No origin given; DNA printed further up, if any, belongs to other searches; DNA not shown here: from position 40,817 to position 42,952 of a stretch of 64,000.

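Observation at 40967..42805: A 612-aa orphan overlapping the pseI stop: candidate pseudaminyltransferase of an undescribed family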

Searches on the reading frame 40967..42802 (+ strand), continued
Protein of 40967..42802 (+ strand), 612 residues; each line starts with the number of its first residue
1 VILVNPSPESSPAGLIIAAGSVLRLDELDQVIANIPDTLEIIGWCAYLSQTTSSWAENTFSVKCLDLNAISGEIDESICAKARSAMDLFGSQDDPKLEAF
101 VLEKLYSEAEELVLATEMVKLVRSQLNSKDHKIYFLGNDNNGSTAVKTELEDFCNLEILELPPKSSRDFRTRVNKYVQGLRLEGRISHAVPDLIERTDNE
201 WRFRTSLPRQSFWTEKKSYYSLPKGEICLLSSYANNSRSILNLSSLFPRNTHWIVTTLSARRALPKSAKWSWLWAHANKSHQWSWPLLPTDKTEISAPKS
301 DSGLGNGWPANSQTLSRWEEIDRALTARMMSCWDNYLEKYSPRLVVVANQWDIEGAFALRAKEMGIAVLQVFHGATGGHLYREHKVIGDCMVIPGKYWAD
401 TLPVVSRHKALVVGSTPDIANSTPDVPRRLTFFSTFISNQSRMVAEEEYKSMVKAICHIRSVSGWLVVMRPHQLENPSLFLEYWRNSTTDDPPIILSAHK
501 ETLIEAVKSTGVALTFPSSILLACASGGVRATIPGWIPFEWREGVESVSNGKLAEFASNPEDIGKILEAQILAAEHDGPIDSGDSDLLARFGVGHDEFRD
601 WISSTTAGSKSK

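Call 70: list_cluster_members(proteins=[P0003, P0004, P0005, P0006, P0007, P0009, P0012, P0016, P0023, P0040])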
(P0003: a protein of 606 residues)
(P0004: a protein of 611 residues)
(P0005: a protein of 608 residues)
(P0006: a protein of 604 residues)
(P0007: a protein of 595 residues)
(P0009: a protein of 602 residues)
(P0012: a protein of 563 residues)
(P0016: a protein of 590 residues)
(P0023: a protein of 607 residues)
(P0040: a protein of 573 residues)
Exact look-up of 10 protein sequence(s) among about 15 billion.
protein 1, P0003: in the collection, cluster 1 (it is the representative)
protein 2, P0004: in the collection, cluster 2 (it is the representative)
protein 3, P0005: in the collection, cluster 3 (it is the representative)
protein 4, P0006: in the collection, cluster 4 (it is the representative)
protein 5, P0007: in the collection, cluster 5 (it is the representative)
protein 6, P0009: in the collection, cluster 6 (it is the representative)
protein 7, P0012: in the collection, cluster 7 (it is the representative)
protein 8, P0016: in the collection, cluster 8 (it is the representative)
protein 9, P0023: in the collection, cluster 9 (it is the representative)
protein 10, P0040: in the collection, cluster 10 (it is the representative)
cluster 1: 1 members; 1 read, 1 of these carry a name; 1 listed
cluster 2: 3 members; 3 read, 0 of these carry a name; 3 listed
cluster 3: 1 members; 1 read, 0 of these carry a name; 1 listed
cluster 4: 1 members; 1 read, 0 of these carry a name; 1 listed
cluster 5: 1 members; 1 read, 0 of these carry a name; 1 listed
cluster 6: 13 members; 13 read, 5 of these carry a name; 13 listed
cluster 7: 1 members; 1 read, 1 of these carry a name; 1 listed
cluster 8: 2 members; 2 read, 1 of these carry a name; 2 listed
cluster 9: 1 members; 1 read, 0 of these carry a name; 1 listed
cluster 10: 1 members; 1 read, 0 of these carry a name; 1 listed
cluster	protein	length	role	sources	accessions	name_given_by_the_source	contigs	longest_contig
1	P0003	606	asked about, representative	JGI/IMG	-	hypothetical protein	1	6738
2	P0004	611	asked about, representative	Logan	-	-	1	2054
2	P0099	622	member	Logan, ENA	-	-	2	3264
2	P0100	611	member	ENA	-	-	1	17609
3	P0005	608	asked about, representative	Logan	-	-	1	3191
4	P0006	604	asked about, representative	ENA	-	-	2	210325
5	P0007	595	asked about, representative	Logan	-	-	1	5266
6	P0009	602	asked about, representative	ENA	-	-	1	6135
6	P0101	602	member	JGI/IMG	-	hypothetical protein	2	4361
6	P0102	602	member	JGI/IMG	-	hypothetical protein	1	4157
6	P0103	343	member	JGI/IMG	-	hypothetical protein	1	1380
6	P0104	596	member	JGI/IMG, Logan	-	hypothetical protein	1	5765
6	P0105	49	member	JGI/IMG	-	hypothetical protein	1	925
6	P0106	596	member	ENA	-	-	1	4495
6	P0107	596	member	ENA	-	-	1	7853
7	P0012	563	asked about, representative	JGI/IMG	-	hypothetical protein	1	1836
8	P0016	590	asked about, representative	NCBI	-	-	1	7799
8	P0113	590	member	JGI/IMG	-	hypothetical protein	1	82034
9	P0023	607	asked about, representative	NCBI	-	-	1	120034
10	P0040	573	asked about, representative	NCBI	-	-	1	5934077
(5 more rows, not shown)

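Call 71: find_encoding_contigs(protein=P0040, flank=10000, max_places=2)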
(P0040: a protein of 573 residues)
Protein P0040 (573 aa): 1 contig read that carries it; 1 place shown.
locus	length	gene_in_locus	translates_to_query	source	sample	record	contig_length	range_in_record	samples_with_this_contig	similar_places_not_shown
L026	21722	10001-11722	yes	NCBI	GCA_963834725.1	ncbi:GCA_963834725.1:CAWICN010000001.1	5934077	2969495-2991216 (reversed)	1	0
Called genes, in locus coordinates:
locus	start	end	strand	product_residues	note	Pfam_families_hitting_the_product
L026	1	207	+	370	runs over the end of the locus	PF03102:NeuB, PF08666:SAF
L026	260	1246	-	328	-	-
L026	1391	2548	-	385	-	PF01041:DegT_DnrJ_EryC1, PF00155:Aminotran_1_2 (weak), PF01053:Cys_Met_Meta_PP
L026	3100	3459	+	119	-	-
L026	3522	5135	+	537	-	PF02706:Wzz, PF13807:GNVR (weak), PF13614:AAA_31 (weak)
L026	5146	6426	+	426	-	PF03446:NAD_binding_2 (faint), PF03721:UDPG_MGDP_dh_N, PF00984:UDPG_MGDP_dh, PF03720:UDPG_MGDP_dh_C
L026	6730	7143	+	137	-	PF02397:Bac_transf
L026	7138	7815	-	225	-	-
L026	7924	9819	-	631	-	PF01073:3Beta_HSD, PF01370:Epimerase, PF02719:Polysacc_synt_2, PF04321:RmlD_sub_bind, PF08659:KR (weak), PF16363:GDP_Man_Dehyd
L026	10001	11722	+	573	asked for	-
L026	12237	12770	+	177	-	PF00685:Sulfotransfer_1 (weak), PF13469:Sulfotransfer_3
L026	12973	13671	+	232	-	PF13489:Methyltransf_23, PF13649:Methyltransf_25, PF13847:Methyltransf_31, PF08241:Methyltransf_11, PF08242:Methyltransf_12 (weak)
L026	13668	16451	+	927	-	-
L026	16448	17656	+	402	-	PF13579:Glyco_trans_4_4 (weak), PF20706:GT4-conflict, PF00534:Glycos_transf_1, PF13692:Glyco_trans_1_4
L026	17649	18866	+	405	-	PF13439:Glyco_transf_4, PF13579:Glyco_trans_4_4, PF20706:GT4-conflict, PF00534:Glycos_transf_1, PF13692:Glyco_trans_1_4, PF13524:Glyco_trans_1_2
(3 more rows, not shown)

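Call 72: find_encoding_contigs(protein=P0006, flank=10000, max_places=1)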
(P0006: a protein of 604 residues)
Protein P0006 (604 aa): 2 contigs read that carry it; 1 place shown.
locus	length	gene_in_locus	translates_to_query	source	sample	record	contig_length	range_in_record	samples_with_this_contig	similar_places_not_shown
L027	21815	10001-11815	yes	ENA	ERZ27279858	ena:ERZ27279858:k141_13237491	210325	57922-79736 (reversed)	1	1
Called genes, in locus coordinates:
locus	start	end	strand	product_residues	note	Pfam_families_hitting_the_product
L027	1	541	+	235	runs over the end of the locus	PF00756:Esterase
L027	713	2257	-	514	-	-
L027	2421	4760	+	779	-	PF03600:CitMHS, PF02080:TrkA_C, PF00939:Na_sulph_symp, PF03600:CitMHS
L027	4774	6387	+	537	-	PF01943:Polysacc_synt, PF01554:MatE, PF13440:Polysacc_synt_3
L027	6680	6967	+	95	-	PF05016:ParE_toxin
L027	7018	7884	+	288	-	PF13489:Methyltransf_23 (weak), PF08242:Methyltransf_12, PF13649:Methyltransf_25 (weak)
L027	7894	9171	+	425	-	PF13439:Glyco_transf_4, PF13579:Glyco_trans_4_4, PF20706:GT4-conflict, PF00534:Glycos_transf_1, PF13692:Glyco_trans_1_4, PF13524:Glyco_trans_1_2 (weak)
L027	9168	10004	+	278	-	PF00685:Sulfotransfer_1 (weak), PF13469:Sulfotransfer_3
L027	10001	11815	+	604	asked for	-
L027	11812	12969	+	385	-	PF13439:Glyco_transf_4, PF00534:Glycos_transf_1, PF13692:Glyco_trans_1_4, PF13524:Glyco_trans_1_2, PF20706:GT4-conflict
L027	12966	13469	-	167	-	PF00300:His_Phos_1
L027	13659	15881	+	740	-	PF13089:PP_kinase_N, PF02503:PP_kinase, PF17941:PP_kinase_C_1, PF13091:PLDc_2 (faint), PF13090:PP_kinase_C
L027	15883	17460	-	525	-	-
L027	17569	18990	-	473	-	-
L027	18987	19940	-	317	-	PF00005:ABC_tran, PF13304:AAA_21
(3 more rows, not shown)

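Call 73: find_encoding_contigs(protein=P0023, flank=10000, max_places=1)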
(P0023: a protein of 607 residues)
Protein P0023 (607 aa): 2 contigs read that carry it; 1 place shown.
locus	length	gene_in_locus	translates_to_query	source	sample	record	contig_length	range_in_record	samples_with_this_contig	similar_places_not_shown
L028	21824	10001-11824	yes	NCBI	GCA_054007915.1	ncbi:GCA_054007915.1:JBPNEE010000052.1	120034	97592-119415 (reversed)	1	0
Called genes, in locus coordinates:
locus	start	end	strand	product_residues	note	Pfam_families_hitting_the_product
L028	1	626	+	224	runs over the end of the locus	-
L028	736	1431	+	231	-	PF02348:CTP_transf_3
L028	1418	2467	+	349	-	PF03102:NeuB, PF08666:SAF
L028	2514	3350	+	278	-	PF01061:ABC2_membrane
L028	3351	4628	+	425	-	PF00005:ABC_tran, PF13304:AAA_21 (faint), PF14524:Wzt_C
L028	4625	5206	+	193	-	PF25084:LbH_EIF2B (faint), PF00132:Hexapep, PF14602:Hexapep_2 (weak)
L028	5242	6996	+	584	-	-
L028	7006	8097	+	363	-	PF20706:GT4-conflict (weak), PF00534:Glycos_transf_1, PF13692:Glyco_trans_1_4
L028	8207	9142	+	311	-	PF00535:Glycos_transf_2, PF13641:Glyco_tranf_2_3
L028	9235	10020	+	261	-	PF13469:Sulfotransfer_3, PF00685:Sulfotransfer_1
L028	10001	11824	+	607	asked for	-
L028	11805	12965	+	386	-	PF13439:Glyco_transf_4 (faint), PF00534:Glycos_transf_1, PF13692:Glyco_trans_1_4, PF20706:GT4-conflict, PF13524:Glyco_trans_1_2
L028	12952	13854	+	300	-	PF13489:Methyltransf_23, PF13847:Methyltransf_31, PF08241:Methyltransf_11, PF08242:Methyltransf_12 (weak), PF13649:Methyltransf_25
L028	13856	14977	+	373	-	PF20706:GT4-conflict (weak), PF00534:Glycos_transf_1, PF13692:Glyco_trans_1_4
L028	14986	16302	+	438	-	PF04932:Wzy_C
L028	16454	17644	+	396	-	PF01073:3Beta_HSD, PF01370:Epimerase, PF02719:Polysacc_synt_2, PF04321:RmlD_sub_bind, PF16363:GDP_Man_Dehyd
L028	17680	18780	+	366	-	PF00155:Aminotran_1_2, PF01041:DegT_DnrJ_EryC1, PF01053:Cys_Met_Meta_PP, PF00266:Aminotran_5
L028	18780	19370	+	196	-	PF17836:PglD_N, PF25084:LbH_EIF2B (weak), PF00132:Hexapep (weak), PF25087:GMPPB_C (weak), PF14602:Hexapep_2 (faint), PF00132:Hexapep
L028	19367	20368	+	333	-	PF03102:NeuB, PF08666:SAF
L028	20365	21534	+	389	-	PF02350:Epimerase_2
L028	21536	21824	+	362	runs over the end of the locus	PF00571:CBS (weak), PF00483:NTP_transferase, PF12804:NTP_transf_3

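Call 74: find_encoding_contigs(protein=P0113, flank=10000, max_places=1)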
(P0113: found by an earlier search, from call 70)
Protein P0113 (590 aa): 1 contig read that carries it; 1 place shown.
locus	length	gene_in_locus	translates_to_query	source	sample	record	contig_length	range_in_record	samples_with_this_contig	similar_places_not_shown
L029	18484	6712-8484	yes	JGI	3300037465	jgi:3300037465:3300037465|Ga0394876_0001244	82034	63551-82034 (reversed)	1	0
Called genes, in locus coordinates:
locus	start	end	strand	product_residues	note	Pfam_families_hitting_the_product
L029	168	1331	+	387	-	PF13439:Glyco_transf_4 (faint), PF20706:GT4-conflict, PF00534:Glycos_transf_1, PF13692:Glyco_trans_1_4, PF13524:Glyco_trans_1_2 (weak)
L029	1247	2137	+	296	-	PF13489:Methyltransf_23, PF08241:Methyltransf_11, PF13649:Methyltransf_25, PF08242:Methyltransf_12, PF13847:Methyltransf_31 (weak)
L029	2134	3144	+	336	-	PF00106:adh_short (weak), PF01073:3Beta_HSD, PF01370:Epimerase, PF02719:Polysacc_synt_2, PF04321:RmlD_sub_bind, PF07993:NAD_binding_4, PF13460:NAD_binding_10, PF16363:GDP_Man_Dehyd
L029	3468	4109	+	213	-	PF02348:CTP_transf_3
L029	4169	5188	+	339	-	PF04101:Glyco_tran_28_C (weak)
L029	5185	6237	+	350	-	PF03102:NeuB, PF08666:SAF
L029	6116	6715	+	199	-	PF13302:Acetyltransf_3, PF00583:Acetyltransf_1, PF13673:Acetyltransf_10, PF13508:Acetyltransf_7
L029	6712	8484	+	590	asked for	-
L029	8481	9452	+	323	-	PF00535:Glycos_transf_2, PF13641:Glyco_tranf_2_3, PF13632:Glyco_trans_2_3 (faint)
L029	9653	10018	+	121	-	-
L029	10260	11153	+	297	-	PF00685:Sulfotransfer_1, PF13469:Sulfotransfer_3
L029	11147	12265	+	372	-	PF00685:Sulfotransfer_1, PF13469:Sulfotransfer_3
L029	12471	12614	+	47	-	-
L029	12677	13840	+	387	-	PF13439:Glyco_transf_4, PF20706:GT4-conflict, PF00534:Glycos_transf_1, PF13692:Glyco_trans_1_4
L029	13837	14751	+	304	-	PF13489:Methyltransf_23, PF13847:Methyltransf_31, PF08241:Methyltransf_11, PF08242:Methyltransf_12, PF13649:Methyltransf_25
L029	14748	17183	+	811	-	-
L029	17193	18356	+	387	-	PF13579:Glyco_trans_4_4, PF13439:Glyco_transf_4 (weak), PF20706:GT4-conflict, PF00534:Glycos_transf_1, PF13692:Glyco_trans_1_4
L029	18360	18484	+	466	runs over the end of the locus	PF04932:Wzy_C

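Call 78: find_encoding_contigs(protein=P0045, flank=10000, max_places=1)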
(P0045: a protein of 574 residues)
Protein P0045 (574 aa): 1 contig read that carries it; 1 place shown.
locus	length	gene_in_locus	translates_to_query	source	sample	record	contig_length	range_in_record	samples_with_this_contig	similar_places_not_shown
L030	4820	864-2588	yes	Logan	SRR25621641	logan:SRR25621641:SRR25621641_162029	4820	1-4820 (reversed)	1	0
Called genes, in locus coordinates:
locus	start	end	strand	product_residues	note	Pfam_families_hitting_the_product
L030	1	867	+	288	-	?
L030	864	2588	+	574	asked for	-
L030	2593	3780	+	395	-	PF13439:Glyco_transf_4, PF13579:Glyco_trans_4_4, PF20706:GT4-conflict, PF00534:Glycos_transf_1, PF13692:Glyco_trans_1_4, PF13524:Glyco_trans_1_2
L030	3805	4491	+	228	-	PF05050:Methyltransf_21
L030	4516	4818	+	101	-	?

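Call 79: find_encoding_contigs(protein=P0060, flank=10000, max_places=1)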
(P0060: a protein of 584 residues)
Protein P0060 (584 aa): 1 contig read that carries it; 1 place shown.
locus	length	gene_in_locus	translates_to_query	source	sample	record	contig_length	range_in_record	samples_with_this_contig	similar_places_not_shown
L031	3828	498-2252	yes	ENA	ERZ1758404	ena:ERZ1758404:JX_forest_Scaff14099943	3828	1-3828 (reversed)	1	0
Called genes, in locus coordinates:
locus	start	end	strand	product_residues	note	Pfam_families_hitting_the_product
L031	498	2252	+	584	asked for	-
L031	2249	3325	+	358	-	PF13469:Sulfotransfer_3 (weak)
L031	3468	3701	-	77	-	-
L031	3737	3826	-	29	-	?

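Call 80: find_encoding_contigs(protein=P0083, flank=10000, max_places=1)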
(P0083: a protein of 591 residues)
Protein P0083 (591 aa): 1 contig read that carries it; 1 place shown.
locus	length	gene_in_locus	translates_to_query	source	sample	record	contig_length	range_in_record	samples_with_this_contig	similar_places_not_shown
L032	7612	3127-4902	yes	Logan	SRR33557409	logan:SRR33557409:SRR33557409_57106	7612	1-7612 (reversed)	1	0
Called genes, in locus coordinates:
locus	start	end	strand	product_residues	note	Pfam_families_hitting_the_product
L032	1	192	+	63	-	?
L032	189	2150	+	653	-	PF03065:Glyco_hydro_57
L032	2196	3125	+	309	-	PF13489:Methyltransf_23, PF07021:MetW (weak), PF08241:Methyltransf_11, PF08242:Methyltransf_12, PF13649:Methyltransf_25, PF13847:Methyltransf_31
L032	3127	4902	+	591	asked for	-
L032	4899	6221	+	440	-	PF03721:UDPG_MGDP_dh_N, PF00984:UDPG_MGDP_dh, PF03720:UDPG_MGDP_dh_C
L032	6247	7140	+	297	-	PF00483:NTP_transferase, PF12804:NTP_transf_3 (faint)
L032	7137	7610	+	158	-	?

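Call 84: list_cluster_members(proteins=[P0008, P0010, P0011, P0013, P0015, P0018, P0019, P0020, P0024, P0025])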
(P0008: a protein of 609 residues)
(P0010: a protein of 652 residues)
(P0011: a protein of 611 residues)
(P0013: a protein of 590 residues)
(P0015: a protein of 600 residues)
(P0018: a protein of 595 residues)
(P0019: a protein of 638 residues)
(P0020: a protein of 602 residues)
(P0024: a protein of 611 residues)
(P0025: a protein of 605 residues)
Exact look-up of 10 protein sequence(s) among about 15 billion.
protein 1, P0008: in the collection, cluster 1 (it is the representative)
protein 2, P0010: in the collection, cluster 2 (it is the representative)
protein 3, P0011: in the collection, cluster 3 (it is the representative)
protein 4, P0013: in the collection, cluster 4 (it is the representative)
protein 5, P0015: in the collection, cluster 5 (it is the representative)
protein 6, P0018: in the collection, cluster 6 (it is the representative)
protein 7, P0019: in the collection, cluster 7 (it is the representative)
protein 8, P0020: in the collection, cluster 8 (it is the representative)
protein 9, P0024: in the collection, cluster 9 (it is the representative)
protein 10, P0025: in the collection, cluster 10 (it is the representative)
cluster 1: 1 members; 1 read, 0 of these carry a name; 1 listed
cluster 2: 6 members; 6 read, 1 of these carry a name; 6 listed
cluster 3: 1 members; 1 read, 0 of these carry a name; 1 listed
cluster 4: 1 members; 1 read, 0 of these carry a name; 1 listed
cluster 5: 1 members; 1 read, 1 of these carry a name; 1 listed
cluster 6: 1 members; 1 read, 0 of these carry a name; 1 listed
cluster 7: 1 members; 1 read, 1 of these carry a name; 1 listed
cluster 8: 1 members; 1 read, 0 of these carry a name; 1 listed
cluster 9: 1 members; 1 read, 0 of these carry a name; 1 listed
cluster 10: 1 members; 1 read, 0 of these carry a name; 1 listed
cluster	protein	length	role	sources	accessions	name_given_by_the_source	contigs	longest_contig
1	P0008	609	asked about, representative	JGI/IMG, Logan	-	-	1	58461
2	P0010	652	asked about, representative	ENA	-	-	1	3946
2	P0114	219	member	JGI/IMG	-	hypothetical protein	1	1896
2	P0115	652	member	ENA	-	-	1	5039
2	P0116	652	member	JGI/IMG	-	-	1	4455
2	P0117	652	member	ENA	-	-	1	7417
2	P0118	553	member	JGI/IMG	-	-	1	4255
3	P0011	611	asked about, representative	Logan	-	-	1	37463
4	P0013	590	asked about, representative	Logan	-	-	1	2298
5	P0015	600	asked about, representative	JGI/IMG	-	hypothetical protein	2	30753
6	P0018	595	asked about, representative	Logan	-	-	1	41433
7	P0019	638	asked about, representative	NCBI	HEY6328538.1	MAG TPA: hypothetical protein VI756_04305 [Blastocatellia bacterium]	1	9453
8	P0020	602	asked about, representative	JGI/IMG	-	-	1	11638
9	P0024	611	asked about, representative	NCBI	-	-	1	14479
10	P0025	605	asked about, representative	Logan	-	-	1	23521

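Call 85: find_encoding_contigs(protein=P0008, flank=10000, max_places=1)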
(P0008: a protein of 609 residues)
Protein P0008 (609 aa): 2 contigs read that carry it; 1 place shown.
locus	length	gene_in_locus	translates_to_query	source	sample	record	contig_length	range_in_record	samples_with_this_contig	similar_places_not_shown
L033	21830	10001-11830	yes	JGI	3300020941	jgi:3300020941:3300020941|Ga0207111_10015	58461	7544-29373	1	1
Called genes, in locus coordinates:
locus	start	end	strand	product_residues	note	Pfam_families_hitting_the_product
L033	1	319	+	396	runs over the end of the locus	PF00155:Aminotran_1_2 (weak), PF01041:DegT_DnrJ_EryC1, PF01053:Cys_Met_Meta_PP (weak)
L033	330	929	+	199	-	PF13649:Methyltransf_25, PF08241:Methyltransf_11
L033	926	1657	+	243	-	PF02348:CTP_transf_3, PF12804:NTP_transf_3 (weak)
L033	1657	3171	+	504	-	PF04101:Glyco_tran_28_C, PF13302:Acetyltransf_3, PF00583:Acetyltransf_1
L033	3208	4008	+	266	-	PF01135:PCMT (weak), PF01209:Ubie_methyltran, PF05175:MTS (faint), PF13489:Methyltransf_23, PF13847:Methyltransf_31, PF08241:Methyltransf_11, PF08242:Methyltransf_12, PF13649:Methyltransf_25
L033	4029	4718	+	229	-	PF02585:PIG-L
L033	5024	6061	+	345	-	PF03102:NeuB, PF08666:SAF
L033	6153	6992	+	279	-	PF05575:V_cholerae_RfbT (weak), PF05050:Methyltransf_21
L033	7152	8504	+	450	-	-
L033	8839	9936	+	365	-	PF00685:Sulfotransfer_1, PF13469:Sulfotransfer_3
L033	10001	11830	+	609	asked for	-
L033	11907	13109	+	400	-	PF20706:GT4-conflict, PF00534:Glycos_transf_1, PF13692:Glyco_trans_1_4, PF13524:Glyco_trans_1_2 (weak)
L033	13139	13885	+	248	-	PF08241:Methyltransf_11 (weak), PF13649:Methyltransf_25 (weak), PF13847:Methyltransf_31 (weak)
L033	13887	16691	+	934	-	PF00515:TPR_1 (weak)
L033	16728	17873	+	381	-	PF13579:Glyco_trans_4_4 (faint), PF20706:GT4-conflict (weak), PF00534:Glycos_transf_1, PF13692:Glyco_trans_1_4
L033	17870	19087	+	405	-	PF13439:Glyco_transf_4, PF13579:Glyco_trans_4_4, PF20706:GT4-conflict (weak), PF00534:Glycos_transf_1, PF13692:Glyco_trans_1_4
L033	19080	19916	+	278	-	PF13489:Methyltransf_23, PF01209:Ubie_methyltran (weak), PF13847:Methyltransf_31, PF08241:Methyltransf_11, PF08242:Methyltransf_12, PF13649:Methyltransf_25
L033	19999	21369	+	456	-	PF04932:Wzy_C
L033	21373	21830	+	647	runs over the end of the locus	PF13522:GATase_6, PF13537:GATase_7, PF00733:Asn_synthase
